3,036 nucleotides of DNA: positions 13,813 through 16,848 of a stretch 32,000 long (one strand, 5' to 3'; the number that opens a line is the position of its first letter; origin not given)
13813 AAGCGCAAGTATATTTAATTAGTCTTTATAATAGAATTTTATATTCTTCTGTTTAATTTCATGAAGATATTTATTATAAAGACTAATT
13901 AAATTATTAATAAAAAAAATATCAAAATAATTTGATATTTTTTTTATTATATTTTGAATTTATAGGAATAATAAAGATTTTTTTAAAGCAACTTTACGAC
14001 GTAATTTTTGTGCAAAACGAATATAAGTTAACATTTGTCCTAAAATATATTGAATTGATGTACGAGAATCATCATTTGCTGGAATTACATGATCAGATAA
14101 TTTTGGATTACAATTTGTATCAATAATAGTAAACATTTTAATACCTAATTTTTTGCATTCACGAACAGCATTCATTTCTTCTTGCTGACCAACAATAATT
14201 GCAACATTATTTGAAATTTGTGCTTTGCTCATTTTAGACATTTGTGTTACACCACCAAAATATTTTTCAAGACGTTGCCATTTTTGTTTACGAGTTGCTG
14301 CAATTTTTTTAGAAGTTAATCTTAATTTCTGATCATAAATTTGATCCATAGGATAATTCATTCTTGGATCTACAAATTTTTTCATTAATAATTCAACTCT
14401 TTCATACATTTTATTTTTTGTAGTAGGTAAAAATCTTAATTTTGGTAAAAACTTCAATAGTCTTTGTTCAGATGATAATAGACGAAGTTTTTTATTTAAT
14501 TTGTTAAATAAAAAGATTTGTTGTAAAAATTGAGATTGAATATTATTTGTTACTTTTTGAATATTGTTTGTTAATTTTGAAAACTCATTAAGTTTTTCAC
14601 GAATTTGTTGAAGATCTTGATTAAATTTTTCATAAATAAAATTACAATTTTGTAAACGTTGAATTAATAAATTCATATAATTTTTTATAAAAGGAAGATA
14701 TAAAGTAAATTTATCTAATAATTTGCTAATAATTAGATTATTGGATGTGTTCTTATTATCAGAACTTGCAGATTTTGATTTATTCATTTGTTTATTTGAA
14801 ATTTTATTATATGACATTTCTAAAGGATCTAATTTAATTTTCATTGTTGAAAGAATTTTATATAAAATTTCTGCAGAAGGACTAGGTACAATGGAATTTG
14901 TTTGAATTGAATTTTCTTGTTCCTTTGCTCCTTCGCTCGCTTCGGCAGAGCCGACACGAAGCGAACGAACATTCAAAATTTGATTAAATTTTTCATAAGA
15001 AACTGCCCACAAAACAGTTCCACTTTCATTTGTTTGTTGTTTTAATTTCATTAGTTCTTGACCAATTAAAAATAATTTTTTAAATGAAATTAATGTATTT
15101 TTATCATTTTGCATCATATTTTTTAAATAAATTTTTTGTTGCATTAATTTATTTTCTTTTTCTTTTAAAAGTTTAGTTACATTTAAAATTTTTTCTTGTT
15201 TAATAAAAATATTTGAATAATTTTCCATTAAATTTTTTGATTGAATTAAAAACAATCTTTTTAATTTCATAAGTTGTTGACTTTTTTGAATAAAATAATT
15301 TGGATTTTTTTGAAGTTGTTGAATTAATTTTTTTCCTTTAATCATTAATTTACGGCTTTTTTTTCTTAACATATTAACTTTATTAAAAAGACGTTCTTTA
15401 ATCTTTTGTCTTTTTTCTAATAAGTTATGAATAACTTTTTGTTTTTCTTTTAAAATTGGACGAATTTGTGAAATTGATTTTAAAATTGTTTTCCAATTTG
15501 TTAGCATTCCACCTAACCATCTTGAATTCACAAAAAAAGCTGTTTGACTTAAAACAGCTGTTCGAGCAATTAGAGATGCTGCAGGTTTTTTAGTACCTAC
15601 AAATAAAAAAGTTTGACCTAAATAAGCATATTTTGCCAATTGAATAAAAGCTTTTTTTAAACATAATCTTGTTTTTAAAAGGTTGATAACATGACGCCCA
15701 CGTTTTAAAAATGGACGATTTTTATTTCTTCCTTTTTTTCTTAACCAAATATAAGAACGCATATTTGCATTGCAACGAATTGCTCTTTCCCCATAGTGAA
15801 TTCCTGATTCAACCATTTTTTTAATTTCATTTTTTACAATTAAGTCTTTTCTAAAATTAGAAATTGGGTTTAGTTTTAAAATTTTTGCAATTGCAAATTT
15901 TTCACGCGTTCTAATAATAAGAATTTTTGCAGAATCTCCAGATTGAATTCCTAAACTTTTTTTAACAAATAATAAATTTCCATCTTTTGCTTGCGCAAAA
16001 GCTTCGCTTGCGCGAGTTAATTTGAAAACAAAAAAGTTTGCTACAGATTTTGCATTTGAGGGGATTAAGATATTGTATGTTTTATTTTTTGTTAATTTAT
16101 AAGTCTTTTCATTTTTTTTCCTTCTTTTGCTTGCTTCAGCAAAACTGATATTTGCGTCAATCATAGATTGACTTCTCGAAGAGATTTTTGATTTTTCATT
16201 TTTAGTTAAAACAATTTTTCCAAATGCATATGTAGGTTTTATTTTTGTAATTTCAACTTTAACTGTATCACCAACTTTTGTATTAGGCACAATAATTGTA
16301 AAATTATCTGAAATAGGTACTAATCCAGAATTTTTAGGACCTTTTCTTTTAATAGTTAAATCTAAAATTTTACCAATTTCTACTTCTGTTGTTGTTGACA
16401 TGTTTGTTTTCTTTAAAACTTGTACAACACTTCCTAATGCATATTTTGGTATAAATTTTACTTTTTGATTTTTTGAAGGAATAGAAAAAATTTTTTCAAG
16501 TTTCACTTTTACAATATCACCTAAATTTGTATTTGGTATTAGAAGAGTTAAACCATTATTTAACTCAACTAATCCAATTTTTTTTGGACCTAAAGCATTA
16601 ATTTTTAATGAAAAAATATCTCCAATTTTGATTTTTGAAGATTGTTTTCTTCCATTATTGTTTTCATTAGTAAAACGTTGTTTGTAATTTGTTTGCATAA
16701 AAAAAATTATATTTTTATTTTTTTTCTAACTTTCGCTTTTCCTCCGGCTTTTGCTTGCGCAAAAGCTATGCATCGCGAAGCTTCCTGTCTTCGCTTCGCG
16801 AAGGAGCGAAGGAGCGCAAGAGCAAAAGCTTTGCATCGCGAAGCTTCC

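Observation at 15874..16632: Plastid ribosomal protein S2 carries three tandem TRAM-like repeats at its N-terminus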

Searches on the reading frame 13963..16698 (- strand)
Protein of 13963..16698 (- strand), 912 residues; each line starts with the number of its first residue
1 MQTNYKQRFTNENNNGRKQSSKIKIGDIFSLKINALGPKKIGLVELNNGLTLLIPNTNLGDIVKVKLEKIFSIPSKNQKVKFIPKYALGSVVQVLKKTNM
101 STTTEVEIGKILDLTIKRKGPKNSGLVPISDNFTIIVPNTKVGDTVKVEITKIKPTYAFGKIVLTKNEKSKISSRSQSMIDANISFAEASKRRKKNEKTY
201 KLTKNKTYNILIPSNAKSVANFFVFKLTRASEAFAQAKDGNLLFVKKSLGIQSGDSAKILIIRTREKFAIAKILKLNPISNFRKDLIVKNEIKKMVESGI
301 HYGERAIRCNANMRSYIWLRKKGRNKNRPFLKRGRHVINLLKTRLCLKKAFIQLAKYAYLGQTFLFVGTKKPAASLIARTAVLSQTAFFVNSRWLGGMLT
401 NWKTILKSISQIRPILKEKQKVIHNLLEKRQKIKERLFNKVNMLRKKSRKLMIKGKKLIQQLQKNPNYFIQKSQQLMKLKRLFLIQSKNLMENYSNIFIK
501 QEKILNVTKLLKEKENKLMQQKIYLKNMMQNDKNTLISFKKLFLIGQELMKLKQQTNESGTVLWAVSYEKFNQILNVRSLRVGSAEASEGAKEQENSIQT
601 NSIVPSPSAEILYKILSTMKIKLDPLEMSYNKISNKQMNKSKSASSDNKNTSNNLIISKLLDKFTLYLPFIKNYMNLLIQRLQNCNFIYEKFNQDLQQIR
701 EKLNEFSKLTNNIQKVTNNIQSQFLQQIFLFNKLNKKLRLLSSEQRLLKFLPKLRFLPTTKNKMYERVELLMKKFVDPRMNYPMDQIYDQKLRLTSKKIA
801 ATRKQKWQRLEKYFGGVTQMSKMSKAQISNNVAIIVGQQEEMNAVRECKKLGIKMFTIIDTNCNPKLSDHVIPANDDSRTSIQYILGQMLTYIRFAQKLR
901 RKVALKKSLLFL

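Call 3: search_protein_families(library=pfam, proteins=[window:13963-16698:-], max_evalue=10)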
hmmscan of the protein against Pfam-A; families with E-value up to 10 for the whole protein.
window:13963-16698:- (912 aa): 3 families
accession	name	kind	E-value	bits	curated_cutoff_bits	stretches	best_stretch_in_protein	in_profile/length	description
PF00318.25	Ribosomal_S2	-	2.2e-44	151.7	26.1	2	295-434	1-128/216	Ribosomal protein S2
PF01938.26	TRAM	-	1.6e-16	60.3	21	3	106-163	2-61/61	TRAM domain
PF03444.21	HrcA_DNA-bdg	-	0.47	10.6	21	1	435-488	8-56/79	Winged helix-turn-helix transcription repressor, HrcA DNA-binding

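Call 4: search_protein_families(library=ncbifam, proteins=[window:13963-16698:-], max_evalue=10)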
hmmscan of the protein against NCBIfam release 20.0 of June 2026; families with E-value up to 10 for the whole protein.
window:13963-16698:- (912 aa): 6 families
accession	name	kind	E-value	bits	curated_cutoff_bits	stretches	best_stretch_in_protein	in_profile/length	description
TIGR01011.1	rpsB_bact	equivalog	4.3e-45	153.7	76.3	2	292-467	4-157/225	30S ribosomal protein S2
NF008966.0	PRK12311.1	equivalog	5.4e-34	117.8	526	2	290-420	6-124/334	30S ribosomal protein S2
NF051451.1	30S_S2_sunset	exception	1.5e-26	93.4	710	2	292-423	6-121/382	30S ribosomal protein S2, sunset domain variant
NF008993.0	PRK12336.1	equivalog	7e-16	58.2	243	2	76-162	114-201/203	translation initiation factor IF-2 subunit beta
NF053605.1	PyTRAM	equivalog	2e-14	53.1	85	3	106-160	2-55/56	TRAM domain-containing RNA chaperone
TIGR01012.1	uS2_euk_arch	equivalog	7e-06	25.7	211.5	2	822-894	101-176/196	30S ribosomal protein S2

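Call 21: search_solved_structures(query=window:13963-16698:-, max_evalue=0.001, show_alignments=1)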
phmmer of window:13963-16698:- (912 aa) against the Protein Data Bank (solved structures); distinct sequences matched with E-value up to 0.001: 71 (the best 60 are shown).
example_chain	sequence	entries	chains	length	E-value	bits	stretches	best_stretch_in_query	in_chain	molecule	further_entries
28jw_b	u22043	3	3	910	1.3e-169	569.6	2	21-574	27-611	Small ribosomal subunit protein uS2c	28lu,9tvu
4v61_AB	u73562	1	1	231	1.9e-33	119.3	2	779-890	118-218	Ribosomal Protein S2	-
5mmj_b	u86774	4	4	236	1.9e-33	119.2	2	775-890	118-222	30S ribosomal protein S2, chloroplastic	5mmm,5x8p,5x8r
6eri_BB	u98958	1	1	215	2.3e-31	112.4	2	775-890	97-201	30S ribosomal protein S2, chloroplastic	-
7p48_b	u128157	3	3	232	3e-30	108.7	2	292-433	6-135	30S ribosomal protein S2 | Small ribosomal subunit protein uS2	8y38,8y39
6fxc_Ab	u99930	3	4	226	3.4e-30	108.5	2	292-433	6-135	30S ribosomal protein S2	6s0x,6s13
5myj_AB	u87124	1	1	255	3.6e-30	108.4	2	292-432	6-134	30S ribosomal protein S2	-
5li0_b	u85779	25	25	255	4e-30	108.3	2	292-433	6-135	30S ribosomal protein S2 | Small ribosomal subunit protein uS2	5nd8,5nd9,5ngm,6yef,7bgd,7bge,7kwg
9rvc_B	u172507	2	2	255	5.5e-30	107.8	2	292-433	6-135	Small ribosomal subunit protein uS2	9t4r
9oy8_H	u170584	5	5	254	2.2e-29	105.8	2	289-434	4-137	Small ribosomal subunit protein uS2 | 30S ribosomal protein S2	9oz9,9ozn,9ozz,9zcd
7ug7_SB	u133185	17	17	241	3.2e-29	105.3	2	292-419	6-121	30S ribosomal protein S2 | Small ribosomal subunit protein uS2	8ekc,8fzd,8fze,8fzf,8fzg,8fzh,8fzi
9q87_B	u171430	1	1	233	3.3e-29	105.2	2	293-430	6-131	Small ribosomal subunit protein uS2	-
7qg8_1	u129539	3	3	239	3.4e-29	105.2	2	293-430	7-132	30S ribosomal protein S2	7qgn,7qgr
9duk_B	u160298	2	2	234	3.5e-29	105.2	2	292-430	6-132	Small ribosomal subunit protein uS2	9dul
3j9y_b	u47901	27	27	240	3.5e-29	105.2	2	292-431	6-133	30S ribosomal protein S2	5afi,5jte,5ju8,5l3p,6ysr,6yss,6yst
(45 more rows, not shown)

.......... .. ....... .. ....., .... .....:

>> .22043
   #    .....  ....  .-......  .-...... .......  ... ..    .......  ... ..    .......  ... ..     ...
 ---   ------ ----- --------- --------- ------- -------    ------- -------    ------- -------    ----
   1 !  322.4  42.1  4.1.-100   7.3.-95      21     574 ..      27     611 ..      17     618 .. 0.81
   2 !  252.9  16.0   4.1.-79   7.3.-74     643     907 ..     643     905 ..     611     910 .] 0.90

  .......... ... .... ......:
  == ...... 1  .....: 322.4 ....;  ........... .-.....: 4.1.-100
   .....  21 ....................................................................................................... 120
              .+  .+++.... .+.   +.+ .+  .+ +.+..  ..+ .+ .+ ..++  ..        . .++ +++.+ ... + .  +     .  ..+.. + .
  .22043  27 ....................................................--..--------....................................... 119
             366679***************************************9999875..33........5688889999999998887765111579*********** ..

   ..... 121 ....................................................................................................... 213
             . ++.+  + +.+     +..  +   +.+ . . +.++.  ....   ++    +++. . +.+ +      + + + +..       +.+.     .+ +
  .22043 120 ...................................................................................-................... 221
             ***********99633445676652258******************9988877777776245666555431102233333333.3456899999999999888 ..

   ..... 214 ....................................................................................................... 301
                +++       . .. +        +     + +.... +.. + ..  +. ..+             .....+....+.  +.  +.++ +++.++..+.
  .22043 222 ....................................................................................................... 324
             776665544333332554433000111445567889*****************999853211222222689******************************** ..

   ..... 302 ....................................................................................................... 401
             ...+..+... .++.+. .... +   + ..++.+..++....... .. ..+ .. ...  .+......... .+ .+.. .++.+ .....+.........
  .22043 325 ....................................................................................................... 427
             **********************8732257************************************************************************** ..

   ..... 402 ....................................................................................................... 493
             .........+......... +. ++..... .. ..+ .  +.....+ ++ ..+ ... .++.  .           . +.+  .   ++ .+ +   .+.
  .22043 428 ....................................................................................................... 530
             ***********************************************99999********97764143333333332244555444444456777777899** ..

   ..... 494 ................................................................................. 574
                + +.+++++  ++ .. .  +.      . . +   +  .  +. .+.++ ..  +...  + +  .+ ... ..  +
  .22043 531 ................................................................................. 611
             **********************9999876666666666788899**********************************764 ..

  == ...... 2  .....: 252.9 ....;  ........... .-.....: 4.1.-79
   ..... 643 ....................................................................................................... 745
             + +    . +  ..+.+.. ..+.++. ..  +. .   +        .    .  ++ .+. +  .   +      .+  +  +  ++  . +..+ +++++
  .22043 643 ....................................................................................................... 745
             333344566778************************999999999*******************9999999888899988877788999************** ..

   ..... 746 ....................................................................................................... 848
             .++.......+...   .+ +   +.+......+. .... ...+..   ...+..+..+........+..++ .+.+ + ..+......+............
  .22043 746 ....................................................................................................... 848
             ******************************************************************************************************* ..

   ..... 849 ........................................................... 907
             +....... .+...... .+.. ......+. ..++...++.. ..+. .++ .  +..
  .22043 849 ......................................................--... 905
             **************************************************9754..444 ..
